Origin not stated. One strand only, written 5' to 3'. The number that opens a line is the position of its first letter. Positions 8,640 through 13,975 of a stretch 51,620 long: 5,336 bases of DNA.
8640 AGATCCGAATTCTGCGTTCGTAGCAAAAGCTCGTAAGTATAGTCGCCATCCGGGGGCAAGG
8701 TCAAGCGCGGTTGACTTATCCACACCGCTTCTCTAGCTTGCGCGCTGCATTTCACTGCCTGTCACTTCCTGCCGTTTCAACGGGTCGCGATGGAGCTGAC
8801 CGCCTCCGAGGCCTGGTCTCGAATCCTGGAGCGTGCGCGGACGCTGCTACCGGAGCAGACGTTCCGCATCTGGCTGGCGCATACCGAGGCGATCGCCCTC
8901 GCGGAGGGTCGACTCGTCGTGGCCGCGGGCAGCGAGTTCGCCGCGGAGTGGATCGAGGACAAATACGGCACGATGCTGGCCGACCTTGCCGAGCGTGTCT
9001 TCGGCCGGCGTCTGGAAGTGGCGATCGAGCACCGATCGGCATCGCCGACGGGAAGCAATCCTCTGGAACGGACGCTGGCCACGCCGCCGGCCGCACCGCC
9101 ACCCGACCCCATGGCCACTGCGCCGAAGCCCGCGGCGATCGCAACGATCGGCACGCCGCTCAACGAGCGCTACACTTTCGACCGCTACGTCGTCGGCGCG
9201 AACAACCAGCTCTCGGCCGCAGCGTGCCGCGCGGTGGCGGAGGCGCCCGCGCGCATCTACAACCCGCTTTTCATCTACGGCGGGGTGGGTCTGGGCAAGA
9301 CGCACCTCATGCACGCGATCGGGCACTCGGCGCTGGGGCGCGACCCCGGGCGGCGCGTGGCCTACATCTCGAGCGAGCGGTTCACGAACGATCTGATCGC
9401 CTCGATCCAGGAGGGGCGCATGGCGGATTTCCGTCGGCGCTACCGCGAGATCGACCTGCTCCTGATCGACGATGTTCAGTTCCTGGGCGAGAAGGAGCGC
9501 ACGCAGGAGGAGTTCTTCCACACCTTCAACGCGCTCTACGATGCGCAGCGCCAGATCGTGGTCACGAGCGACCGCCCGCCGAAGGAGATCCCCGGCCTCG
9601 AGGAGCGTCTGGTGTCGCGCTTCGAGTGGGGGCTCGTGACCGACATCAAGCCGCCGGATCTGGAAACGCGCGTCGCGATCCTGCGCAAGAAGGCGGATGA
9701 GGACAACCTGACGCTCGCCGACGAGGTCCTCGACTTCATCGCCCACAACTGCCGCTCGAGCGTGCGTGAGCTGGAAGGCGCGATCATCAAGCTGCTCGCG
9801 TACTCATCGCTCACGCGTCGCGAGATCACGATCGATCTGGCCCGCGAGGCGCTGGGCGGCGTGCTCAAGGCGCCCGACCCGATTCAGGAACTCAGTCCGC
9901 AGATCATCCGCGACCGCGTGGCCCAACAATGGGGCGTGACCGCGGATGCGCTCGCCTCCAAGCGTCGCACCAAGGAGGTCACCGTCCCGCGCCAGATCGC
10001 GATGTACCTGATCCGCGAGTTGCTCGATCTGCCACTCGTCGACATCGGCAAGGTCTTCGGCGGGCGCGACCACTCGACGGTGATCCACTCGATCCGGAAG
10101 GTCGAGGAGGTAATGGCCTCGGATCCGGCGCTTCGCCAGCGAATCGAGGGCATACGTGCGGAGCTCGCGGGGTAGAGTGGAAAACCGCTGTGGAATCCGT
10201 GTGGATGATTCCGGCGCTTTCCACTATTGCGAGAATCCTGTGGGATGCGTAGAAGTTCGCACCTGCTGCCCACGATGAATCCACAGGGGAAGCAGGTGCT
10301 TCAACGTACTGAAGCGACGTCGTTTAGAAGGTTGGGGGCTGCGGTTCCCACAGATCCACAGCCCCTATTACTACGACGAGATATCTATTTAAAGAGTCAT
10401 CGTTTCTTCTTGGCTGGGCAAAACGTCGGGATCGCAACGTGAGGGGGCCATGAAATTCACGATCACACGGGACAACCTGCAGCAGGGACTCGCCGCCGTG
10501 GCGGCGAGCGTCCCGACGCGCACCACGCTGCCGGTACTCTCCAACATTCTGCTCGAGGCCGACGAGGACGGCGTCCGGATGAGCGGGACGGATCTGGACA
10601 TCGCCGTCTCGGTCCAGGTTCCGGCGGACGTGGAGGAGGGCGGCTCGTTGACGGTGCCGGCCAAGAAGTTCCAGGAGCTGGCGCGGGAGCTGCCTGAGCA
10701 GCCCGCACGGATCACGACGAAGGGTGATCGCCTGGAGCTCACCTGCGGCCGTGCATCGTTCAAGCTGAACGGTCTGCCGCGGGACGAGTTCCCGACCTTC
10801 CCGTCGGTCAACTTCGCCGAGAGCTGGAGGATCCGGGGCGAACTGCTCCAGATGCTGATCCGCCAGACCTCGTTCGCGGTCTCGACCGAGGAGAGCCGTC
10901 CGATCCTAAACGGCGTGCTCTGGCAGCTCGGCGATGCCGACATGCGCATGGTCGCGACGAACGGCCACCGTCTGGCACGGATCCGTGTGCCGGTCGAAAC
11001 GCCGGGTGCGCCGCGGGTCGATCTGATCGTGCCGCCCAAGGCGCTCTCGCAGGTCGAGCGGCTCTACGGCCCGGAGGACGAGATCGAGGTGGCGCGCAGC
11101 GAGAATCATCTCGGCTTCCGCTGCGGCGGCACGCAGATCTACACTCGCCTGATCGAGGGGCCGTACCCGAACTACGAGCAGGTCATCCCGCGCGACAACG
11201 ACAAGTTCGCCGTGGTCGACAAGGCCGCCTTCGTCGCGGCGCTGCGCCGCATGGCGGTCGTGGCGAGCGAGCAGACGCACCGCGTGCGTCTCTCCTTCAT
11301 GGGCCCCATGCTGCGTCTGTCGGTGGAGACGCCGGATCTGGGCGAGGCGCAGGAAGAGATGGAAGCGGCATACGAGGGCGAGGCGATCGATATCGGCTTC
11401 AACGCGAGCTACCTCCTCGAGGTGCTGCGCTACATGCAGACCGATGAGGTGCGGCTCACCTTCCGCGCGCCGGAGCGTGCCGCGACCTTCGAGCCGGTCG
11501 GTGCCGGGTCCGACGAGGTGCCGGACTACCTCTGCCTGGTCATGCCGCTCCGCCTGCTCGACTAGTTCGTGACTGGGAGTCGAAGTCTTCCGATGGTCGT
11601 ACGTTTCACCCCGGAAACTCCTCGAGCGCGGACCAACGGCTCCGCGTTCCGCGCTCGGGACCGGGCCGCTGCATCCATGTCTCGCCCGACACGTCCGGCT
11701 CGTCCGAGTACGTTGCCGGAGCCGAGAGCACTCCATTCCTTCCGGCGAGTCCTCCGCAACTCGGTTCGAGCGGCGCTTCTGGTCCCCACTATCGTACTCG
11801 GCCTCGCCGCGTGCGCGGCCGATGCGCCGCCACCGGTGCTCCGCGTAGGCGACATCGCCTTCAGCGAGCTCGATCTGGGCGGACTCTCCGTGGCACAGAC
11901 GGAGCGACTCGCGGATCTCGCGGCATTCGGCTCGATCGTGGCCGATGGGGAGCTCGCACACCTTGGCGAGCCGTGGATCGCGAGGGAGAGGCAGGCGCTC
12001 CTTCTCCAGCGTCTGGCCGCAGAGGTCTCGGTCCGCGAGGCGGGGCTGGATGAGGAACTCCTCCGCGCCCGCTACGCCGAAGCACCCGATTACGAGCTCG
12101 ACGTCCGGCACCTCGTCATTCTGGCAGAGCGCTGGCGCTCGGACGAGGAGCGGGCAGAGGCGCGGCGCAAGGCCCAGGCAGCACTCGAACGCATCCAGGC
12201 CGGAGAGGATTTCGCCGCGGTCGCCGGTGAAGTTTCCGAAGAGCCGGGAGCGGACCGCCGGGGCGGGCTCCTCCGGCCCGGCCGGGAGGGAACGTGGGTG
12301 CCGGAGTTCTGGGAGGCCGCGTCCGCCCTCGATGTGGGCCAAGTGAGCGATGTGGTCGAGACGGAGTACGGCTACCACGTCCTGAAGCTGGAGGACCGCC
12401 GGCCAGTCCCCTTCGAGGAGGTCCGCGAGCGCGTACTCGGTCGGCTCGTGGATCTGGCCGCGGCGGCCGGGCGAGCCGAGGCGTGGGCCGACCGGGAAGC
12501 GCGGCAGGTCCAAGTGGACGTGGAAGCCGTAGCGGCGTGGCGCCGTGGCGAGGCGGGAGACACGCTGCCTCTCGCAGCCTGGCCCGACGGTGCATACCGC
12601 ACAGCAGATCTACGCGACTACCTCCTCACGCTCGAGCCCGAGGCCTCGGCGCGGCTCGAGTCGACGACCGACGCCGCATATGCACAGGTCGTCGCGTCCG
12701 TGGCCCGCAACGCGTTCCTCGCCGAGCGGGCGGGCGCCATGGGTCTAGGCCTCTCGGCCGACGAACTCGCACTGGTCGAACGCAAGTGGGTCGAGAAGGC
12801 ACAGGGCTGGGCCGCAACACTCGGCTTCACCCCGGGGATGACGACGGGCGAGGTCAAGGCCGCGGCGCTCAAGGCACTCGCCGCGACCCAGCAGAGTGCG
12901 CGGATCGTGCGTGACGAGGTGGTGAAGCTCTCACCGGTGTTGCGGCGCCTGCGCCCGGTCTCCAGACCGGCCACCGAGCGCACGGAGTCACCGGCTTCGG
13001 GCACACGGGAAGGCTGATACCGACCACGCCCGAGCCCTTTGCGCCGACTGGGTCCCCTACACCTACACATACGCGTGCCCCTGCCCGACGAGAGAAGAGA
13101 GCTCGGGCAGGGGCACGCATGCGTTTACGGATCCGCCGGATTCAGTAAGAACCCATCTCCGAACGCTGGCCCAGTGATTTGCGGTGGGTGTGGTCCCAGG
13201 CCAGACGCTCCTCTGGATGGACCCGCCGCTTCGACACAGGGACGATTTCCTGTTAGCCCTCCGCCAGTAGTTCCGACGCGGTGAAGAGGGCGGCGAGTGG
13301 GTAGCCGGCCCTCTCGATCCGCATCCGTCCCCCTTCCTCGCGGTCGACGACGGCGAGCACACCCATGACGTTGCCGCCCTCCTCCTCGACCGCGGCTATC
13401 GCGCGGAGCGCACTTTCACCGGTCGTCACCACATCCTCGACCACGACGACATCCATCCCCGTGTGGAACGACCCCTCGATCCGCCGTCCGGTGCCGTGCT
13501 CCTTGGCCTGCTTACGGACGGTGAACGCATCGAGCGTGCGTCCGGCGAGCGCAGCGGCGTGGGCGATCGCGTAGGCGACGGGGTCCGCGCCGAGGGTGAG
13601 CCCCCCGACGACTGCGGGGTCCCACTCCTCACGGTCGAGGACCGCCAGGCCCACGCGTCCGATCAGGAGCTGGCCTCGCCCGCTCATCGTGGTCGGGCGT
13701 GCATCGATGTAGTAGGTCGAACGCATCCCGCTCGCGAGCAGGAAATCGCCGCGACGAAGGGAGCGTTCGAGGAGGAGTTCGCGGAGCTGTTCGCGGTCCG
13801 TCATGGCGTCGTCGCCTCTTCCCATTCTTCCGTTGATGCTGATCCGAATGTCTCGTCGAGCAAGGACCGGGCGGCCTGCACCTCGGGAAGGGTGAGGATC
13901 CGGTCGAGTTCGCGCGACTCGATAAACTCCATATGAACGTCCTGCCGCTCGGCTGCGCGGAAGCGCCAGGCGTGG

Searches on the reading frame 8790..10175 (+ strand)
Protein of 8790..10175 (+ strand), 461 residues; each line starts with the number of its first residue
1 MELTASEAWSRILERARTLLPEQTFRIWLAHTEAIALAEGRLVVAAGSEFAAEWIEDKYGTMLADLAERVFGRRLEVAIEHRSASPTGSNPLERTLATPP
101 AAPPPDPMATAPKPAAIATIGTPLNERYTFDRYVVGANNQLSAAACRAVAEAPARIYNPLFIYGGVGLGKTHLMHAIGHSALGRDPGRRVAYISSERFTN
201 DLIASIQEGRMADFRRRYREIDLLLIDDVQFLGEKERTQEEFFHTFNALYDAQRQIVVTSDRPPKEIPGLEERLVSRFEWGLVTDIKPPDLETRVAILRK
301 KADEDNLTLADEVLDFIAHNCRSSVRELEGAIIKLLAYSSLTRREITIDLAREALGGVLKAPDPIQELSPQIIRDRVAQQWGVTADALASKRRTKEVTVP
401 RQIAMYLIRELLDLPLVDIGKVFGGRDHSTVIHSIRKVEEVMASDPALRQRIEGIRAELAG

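Call 92: search_protein_families(library=pfam, proteins=[window:8790-10175:+], max_evalue=0.00001)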
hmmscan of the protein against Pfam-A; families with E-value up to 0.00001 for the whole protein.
window:8790-10175:+ (461 aa): 5 families
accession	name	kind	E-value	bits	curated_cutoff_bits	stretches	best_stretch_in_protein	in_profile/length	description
PF00308.24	Bac_DnaA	-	1.6e-70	236.9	23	1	124-285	1-162/162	Bacterial DnaA ATPAse domain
PF08299.17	Bac_DnaA_C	-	1.4e-26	92.7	31.5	1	371-438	2-69/69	Bacterial dnaA protein helix-turn-helix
PF01695.23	IstB_IS21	-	2.5e-13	50.5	24.1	1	160-263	95-195/238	IstB-like ATP binding protein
PF11638.13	DnaA_N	-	2.9e-11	43.3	24.6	1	7-67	2-63/65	DnaA N-terminal domain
PF22688.2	Hda_lid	-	8.1e-06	26.2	27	0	293-355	3-65/65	Hda, lid domain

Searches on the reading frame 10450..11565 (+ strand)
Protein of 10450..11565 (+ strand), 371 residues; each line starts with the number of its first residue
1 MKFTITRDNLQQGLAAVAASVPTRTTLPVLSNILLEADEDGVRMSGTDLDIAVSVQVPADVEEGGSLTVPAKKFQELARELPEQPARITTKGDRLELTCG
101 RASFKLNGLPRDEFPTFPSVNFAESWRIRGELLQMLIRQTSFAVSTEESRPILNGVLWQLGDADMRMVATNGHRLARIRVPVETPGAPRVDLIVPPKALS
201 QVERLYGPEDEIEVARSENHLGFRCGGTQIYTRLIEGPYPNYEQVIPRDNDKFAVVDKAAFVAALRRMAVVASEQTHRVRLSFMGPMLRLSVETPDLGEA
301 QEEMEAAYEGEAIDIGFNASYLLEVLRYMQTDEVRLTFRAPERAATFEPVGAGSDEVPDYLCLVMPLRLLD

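Call 92: search_protein_families(library=pfam, proteins=[window:10450-11565:+], max_evalue=0.00001)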
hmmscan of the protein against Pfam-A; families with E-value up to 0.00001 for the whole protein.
window:10450-11565:+ (371 aa): 3 families
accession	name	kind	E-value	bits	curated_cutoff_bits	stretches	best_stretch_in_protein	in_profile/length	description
PF00712.24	DNA_pol3_beta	-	9.7e-38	129.5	24.4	1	1-117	1-119/120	DNA polymerase III beta subunit, N-terminal domain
PF02767.21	DNA_pol3_beta_2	-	1.6e-32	112.7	27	1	128-241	2-116/116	DNA polymerase III beta subunit, central domain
PF02768.20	DNA_pol3_beta_3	-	8.8e-27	93.8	27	1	244-350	2-108/121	DNA polymerase III beta subunit, C-terminal domain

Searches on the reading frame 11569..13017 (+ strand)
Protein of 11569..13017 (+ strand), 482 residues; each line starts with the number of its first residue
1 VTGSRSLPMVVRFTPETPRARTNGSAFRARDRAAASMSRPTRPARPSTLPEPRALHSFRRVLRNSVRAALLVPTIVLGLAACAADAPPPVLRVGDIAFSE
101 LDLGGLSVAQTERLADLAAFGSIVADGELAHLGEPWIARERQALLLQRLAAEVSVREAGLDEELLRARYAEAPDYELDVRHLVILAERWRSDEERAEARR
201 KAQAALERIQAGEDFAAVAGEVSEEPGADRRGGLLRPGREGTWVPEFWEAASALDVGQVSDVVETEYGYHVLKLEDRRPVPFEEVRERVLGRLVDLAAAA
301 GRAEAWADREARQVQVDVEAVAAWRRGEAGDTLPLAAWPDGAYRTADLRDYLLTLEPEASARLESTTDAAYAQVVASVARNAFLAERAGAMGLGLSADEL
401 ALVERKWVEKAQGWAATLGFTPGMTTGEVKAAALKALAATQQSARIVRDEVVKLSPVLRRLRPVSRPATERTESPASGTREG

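Call 92: search_protein_families(library=pfam, proteins=[window:11569-13017:+], max_evalue=0.00001)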
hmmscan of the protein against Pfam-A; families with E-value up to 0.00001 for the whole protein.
window:11569-13017:+ (482 aa): 3 families
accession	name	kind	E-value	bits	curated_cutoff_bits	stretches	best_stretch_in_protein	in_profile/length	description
PF00639.27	Rotamase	-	8e-20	72.1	21.7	1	181-276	1-97/97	PPIC-type PPIASE domain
PF13616.12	Rotamase_3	-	9e-19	68.6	22.5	1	171-277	11-115/116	PPIC-type PPIASE domain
PF13145.12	Rotamase_2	-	8e-12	46.5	27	1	191-287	36-121/121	PPIC-type PPIASE domain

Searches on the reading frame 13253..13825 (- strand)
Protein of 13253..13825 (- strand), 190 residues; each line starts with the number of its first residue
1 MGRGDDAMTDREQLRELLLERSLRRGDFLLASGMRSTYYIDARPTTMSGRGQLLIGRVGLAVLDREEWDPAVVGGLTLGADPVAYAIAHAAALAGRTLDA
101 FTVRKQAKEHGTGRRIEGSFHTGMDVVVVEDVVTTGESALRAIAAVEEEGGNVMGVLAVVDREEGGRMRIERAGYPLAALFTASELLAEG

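Call 92: search_protein_families(library=pfam, proteins=[window:13253-13825:-], max_evalue=0.00001)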
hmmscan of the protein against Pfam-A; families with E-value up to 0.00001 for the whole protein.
window:13253-13825:- (190 aa): 1 family
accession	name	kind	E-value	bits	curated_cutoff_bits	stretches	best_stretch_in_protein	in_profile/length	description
PF00156.33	Pribosyltran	-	3.1e-06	27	26.3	1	71-167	31-131/158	Phosphoribosyl transferase domain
